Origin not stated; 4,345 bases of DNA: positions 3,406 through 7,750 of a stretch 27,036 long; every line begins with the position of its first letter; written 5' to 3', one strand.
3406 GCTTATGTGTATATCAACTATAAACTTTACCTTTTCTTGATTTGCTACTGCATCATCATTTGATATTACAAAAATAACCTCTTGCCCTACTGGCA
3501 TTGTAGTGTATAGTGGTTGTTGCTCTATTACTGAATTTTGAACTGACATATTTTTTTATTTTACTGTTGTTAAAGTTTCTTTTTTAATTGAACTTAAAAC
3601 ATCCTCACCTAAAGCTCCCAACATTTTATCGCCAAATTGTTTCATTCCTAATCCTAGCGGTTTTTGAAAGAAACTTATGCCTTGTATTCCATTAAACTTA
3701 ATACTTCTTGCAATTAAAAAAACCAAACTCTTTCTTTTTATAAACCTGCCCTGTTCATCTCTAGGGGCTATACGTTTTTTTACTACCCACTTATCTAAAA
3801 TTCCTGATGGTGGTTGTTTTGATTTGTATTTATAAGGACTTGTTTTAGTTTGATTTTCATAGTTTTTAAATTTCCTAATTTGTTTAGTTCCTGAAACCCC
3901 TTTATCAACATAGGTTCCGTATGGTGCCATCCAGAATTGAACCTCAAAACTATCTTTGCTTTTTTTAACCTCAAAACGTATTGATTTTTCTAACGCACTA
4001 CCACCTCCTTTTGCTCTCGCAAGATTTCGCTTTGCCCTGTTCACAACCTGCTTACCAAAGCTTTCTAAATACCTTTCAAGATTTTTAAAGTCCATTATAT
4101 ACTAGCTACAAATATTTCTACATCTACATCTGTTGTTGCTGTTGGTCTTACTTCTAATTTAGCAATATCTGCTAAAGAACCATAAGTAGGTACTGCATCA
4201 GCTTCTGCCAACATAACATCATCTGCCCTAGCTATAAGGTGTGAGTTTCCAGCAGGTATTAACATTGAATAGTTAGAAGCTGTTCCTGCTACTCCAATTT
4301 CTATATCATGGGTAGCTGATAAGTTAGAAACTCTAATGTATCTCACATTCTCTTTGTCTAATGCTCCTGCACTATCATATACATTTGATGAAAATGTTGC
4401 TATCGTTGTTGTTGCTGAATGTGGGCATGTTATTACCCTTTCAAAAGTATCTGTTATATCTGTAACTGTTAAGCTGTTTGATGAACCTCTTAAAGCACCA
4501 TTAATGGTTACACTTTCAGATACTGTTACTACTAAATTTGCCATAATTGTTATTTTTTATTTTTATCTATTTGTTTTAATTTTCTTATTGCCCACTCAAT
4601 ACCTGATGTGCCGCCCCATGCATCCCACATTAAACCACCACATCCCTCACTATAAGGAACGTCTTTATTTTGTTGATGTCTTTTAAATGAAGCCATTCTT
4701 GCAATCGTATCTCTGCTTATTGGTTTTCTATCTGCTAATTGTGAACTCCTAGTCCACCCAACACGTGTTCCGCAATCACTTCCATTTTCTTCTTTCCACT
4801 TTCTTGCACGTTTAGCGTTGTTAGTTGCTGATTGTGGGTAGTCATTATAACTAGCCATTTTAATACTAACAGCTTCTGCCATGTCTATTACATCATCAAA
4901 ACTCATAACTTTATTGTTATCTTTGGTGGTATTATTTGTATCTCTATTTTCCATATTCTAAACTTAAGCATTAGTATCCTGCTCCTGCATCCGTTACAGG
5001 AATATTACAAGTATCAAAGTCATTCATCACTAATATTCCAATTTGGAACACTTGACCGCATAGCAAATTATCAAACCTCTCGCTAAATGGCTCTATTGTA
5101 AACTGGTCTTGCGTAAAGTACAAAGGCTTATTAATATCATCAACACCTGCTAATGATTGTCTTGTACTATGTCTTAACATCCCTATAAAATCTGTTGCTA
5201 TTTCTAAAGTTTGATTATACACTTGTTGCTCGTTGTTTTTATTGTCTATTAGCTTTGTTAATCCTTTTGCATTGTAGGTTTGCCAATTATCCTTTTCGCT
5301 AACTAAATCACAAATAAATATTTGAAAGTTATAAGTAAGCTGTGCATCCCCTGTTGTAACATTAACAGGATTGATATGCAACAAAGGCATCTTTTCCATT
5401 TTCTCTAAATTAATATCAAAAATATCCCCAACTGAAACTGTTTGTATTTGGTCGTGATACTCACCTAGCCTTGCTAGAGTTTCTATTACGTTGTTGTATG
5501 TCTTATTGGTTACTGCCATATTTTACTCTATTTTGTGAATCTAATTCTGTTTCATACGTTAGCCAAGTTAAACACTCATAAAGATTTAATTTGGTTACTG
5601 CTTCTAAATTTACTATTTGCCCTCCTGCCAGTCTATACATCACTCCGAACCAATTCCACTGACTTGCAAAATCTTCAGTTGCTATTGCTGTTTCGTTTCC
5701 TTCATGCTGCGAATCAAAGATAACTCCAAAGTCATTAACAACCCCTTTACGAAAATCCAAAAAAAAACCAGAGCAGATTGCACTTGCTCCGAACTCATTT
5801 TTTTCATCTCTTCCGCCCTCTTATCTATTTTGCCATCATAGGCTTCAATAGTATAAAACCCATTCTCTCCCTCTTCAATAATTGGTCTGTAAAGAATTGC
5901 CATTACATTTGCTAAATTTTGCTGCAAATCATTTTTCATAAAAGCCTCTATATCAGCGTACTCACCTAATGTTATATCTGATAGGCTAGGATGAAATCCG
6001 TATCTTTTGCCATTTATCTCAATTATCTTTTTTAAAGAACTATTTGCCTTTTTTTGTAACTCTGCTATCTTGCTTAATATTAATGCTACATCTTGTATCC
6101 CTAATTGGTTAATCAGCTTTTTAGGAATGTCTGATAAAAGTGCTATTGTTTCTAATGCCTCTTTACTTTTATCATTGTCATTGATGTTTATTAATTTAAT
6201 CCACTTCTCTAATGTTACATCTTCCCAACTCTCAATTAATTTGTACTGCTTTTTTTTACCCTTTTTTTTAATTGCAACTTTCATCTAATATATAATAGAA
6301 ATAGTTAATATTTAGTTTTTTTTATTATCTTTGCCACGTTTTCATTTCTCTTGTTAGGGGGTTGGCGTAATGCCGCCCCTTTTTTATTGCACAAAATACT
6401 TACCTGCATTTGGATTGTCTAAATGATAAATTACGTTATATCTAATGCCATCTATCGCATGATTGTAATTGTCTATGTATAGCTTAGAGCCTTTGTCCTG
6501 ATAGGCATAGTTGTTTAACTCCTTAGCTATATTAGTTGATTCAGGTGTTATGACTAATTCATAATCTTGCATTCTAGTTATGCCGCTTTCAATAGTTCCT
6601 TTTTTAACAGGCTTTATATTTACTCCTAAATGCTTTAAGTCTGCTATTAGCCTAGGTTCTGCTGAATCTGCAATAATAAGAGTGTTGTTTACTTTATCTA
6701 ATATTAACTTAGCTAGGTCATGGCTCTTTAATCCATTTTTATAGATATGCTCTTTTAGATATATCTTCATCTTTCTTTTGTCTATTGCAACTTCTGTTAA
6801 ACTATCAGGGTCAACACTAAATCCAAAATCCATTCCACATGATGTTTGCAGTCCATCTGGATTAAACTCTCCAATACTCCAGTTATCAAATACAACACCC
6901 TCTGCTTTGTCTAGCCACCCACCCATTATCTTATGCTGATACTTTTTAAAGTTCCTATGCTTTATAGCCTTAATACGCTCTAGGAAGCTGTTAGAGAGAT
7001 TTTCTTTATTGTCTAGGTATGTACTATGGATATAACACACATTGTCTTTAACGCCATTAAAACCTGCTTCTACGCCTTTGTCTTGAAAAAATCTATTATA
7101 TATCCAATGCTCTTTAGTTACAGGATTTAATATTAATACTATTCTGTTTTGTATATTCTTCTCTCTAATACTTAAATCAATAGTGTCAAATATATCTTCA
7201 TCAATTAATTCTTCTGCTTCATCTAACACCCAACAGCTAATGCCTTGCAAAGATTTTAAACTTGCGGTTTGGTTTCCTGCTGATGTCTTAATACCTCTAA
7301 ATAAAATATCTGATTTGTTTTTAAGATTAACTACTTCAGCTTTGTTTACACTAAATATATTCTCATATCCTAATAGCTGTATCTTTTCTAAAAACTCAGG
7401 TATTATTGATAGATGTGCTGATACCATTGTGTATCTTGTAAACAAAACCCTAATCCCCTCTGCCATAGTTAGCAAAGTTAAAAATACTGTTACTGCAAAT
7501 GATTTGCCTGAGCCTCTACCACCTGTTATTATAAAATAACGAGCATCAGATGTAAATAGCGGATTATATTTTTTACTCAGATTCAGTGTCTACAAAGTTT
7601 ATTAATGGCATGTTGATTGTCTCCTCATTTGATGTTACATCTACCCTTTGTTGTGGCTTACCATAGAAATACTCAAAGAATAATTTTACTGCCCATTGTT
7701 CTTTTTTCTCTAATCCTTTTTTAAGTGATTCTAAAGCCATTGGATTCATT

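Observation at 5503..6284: T9 slippery run creates a G/GT-style -1 frameshift pair far from the tape-measure-like gene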

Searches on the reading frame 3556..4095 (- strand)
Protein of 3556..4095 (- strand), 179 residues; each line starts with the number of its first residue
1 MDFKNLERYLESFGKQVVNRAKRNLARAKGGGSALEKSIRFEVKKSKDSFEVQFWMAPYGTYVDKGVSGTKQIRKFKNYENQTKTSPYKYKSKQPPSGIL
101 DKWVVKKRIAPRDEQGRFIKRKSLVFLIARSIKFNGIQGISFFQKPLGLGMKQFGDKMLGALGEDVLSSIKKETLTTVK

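Call 7: search_protein_families(library=phrogs, max_evalue=0.01, proteins=[window:3556-4095:-])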
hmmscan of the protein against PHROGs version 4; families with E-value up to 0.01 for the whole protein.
window:3556-4095:- (179 aa): 1 family
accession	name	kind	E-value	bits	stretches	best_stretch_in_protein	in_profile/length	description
phrog_29822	-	unknown function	4.6e-20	73.7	1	6-164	3-154/162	-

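Call 8: search_protein_families(library=pfam, max_evalue=0.01, proteins=[window:3556-4095:-])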
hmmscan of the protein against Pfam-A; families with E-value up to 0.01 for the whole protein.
window:3556-4095:- (179 aa): 1 family
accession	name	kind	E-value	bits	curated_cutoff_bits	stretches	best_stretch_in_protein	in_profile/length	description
PF04883.17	HK97-gp10_like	-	0.002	19.5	21.4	0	6-66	18-78/78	Bacteriophage HK97-gp10, putative tail-component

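Call 102: search_protein_families(library=ncbifam, max_evalue=0.1, proteins=[window:3556-4095:-])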
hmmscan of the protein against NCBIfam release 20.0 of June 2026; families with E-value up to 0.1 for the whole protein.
window:3556-4095:- (179 aa): 0 families

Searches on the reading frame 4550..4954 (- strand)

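Call 7: search_protein_families(library=phrogs, max_evalue=0.01, proteins=[window:4550-4954:-])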
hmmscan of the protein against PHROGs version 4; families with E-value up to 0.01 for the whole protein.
window:4550-4954:- (134 aa): 1 family
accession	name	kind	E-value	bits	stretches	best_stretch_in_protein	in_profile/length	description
phrog_2859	-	unknown function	1.7e-10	40.6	1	37-131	163-266/740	-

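Call 8: search_protein_families(library=pfam, max_evalue=0.01, proteins=[window:4550-4954:-])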
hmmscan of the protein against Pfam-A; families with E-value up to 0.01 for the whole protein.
window:4550-4954:- (134 aa): 0 families

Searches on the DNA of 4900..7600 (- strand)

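Call 9: search_dna_similar(query=window:4900-7600:-, collection=phages, mode=near)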
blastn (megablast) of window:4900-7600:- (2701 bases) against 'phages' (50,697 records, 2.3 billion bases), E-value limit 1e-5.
No match.
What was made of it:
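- Tried and rejected: No match (call 9).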

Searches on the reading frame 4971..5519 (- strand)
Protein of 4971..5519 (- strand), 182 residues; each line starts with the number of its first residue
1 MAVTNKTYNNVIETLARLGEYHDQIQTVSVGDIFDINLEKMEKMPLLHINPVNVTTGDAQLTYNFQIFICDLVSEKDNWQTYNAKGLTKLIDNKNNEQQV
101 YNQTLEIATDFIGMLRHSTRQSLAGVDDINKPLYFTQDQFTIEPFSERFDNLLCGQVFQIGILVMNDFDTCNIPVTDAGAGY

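Call 7: search_protein_families(library=phrogs, max_evalue=0.01, proteins=[window:4971-5519:-])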
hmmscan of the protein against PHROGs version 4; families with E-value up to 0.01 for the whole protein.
window:4971-5519:- (182 aa): 0 families

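Call 8: search_protein_families(library=pfam, max_evalue=0.01, proteins=[window:4971-5519:-])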
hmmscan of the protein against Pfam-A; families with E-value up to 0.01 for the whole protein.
window:4971-5519:- (182 aa): 0 families

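Call 102: search_protein_families(library=ncbifam, max_evalue=0.1, proteins=[window:4971-5519:-])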
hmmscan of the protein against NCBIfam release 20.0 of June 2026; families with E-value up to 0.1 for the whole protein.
window:4971-5519:- (182 aa): 0 families
